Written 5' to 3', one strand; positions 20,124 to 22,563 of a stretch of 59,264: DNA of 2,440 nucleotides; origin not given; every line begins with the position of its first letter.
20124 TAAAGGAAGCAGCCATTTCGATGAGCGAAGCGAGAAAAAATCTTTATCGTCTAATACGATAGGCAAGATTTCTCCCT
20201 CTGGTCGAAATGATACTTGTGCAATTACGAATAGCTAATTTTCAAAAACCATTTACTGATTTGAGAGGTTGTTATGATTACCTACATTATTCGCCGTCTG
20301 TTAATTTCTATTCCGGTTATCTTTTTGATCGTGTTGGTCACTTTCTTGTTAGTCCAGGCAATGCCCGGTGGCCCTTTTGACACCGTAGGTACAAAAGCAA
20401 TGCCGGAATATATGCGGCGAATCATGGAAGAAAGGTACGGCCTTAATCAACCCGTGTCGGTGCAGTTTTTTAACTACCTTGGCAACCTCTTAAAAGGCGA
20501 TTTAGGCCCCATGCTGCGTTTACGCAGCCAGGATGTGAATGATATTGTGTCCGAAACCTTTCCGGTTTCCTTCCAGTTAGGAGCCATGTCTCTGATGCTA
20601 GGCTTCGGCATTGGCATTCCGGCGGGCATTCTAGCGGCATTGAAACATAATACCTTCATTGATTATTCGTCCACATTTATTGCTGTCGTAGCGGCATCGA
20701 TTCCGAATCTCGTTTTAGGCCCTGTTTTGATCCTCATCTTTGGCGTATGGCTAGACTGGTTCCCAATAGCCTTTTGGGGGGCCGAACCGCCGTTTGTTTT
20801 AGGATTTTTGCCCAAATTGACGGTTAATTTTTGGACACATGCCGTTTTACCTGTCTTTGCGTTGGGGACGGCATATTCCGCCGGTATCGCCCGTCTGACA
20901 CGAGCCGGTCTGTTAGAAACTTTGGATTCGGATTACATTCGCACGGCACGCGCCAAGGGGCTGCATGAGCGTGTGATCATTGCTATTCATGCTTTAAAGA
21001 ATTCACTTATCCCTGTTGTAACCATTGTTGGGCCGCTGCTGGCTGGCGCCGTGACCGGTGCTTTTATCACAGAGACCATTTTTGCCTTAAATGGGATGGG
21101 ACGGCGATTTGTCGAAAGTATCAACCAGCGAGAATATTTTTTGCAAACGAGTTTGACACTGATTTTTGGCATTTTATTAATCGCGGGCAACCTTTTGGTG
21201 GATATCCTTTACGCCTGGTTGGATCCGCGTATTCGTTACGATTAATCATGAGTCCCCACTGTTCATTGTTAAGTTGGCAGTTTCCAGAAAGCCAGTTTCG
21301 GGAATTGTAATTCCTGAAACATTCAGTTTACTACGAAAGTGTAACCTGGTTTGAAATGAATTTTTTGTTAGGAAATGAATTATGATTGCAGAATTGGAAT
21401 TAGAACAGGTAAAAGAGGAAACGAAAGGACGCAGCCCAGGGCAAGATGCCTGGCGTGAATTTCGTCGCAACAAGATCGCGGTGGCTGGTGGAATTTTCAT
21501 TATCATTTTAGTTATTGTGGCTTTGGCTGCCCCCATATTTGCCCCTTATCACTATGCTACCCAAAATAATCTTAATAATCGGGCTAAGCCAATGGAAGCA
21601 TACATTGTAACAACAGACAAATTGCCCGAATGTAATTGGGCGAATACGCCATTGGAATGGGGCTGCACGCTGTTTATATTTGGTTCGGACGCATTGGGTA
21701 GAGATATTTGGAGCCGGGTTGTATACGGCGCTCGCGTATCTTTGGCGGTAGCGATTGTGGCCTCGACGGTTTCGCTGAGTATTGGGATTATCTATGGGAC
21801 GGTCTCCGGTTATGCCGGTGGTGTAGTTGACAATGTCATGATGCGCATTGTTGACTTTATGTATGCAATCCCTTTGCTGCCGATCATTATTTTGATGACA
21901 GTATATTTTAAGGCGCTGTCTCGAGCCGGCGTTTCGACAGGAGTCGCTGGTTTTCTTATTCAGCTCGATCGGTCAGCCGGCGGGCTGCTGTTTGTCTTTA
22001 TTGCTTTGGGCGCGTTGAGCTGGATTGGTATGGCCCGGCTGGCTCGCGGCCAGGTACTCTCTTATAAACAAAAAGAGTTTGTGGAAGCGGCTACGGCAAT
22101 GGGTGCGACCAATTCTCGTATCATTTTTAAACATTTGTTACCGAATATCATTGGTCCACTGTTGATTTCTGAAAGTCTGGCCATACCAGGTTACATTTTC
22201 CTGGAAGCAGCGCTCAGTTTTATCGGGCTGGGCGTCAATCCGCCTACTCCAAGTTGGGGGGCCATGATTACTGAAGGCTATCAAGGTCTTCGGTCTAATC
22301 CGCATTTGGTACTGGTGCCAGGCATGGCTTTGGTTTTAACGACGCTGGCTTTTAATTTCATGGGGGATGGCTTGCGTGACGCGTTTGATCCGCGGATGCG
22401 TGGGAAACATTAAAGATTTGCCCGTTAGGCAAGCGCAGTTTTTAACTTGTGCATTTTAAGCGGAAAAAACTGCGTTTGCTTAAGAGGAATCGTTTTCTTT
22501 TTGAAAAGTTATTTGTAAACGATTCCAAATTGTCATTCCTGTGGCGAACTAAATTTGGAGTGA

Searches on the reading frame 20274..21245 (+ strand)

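Call 39: search_protein_families(library=pfam, proteins=[window:20274-21245:+], max_evalue=0.00001)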
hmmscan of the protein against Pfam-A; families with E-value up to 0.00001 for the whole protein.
window:20274-21245:+ (323 aa): 2 families
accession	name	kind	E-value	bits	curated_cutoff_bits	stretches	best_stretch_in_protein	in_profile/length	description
PF00528.27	BPD_transp_1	-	3.2e-37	128.5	26.4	1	114-321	1-183/184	Binding-protein-dependent transport system inner membrane component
PF19300.4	BPD_transp_1_N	-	8.9e-10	39.2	23.8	1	1-75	1-75/114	Binding-prot-dependent transport system membrane comp, N-term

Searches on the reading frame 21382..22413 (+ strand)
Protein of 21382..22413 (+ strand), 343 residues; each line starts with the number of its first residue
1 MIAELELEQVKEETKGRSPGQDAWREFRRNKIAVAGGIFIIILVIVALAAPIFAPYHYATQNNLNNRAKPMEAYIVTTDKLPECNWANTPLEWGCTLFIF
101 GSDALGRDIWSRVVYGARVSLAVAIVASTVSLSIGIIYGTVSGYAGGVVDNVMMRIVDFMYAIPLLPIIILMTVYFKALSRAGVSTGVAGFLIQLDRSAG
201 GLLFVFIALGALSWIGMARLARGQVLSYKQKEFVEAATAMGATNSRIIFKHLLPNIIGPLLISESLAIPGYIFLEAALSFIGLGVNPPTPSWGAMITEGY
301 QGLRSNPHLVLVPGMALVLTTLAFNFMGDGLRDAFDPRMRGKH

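Call 39: search_protein_families(library=pfam, proteins=[window:21382-22413:+], max_evalue=0.00001)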
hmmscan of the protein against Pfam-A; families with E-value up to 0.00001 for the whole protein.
window:21382-22413:+ (343 aa): 2 families
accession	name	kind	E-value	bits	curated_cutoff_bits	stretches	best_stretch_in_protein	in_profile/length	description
PF00528.27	BPD_transp_1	-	7.5e-33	114.2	26.4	1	135-340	1-183/184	Binding-protein-dependent transport system inner membrane component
PF12911.12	OppC_N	-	7.3e-19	67.8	23.9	1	18-70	1-53/53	N-terminal TM domain of oligopeptide transport permease C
